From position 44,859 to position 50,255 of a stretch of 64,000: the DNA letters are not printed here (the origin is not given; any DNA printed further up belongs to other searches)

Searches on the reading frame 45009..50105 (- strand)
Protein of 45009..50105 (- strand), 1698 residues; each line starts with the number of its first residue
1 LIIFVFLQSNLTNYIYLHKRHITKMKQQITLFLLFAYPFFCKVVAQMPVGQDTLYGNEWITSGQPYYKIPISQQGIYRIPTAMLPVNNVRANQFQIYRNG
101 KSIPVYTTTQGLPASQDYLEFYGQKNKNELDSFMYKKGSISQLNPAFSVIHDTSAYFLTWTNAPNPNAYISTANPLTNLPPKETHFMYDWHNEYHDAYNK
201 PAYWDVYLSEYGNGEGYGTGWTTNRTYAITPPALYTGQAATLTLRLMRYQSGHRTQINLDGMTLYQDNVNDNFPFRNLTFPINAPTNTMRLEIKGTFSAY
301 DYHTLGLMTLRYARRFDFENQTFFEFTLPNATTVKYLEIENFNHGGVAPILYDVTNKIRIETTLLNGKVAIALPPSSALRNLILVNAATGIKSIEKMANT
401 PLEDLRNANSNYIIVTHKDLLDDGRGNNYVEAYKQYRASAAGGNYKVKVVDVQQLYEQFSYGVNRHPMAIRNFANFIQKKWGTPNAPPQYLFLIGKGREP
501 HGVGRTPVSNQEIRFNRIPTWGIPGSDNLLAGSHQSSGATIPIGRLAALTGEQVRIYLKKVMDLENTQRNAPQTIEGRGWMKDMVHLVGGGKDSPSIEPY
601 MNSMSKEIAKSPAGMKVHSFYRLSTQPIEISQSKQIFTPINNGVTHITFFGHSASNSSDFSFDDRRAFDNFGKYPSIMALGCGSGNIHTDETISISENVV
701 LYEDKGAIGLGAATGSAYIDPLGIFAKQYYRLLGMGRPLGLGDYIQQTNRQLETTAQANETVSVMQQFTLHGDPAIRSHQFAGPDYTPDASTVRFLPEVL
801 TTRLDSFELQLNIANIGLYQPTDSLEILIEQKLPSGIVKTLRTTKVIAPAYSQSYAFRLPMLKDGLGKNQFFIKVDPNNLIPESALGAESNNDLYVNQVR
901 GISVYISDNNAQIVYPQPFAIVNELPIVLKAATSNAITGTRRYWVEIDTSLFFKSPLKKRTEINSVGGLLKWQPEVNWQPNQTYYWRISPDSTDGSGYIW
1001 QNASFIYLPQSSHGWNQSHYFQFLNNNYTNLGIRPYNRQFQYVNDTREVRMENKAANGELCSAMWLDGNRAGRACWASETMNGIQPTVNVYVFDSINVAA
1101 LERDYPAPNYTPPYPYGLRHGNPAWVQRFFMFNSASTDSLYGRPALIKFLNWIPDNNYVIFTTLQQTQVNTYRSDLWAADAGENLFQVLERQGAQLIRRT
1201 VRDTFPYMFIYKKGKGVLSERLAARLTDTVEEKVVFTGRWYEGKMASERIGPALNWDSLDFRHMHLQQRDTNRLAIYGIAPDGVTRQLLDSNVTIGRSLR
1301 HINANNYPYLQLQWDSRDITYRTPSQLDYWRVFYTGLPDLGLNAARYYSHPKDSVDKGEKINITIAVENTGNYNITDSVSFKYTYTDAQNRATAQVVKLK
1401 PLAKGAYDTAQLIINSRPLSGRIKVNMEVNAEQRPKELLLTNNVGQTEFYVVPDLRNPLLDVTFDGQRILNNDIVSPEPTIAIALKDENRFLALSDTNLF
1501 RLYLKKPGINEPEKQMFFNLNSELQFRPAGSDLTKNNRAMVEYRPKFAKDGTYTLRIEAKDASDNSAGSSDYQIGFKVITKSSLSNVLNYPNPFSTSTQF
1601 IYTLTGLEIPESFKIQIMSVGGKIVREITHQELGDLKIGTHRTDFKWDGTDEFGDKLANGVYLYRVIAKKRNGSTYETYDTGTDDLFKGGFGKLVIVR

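Call 90: search_protein_families(library=pfam, proteins=[window:45009-50105:-], max_evalue=0.00001)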
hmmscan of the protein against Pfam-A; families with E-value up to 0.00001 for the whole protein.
window:45009-50105:- (1698 aa): 3 families
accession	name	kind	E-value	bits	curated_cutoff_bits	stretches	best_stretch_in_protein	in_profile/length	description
PF01364.23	Peptidase_C25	-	4.9e-54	184.4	23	1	412-777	1-373/374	Peptidase family C25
PF07705.17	CARDB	-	9e-07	29.5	22.7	0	1350-1444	10-98/101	CARDB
PF13860.13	FlgD_ig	-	5.2e-06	26.8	27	0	1612-1669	24-76/79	FlgD Ig-like domain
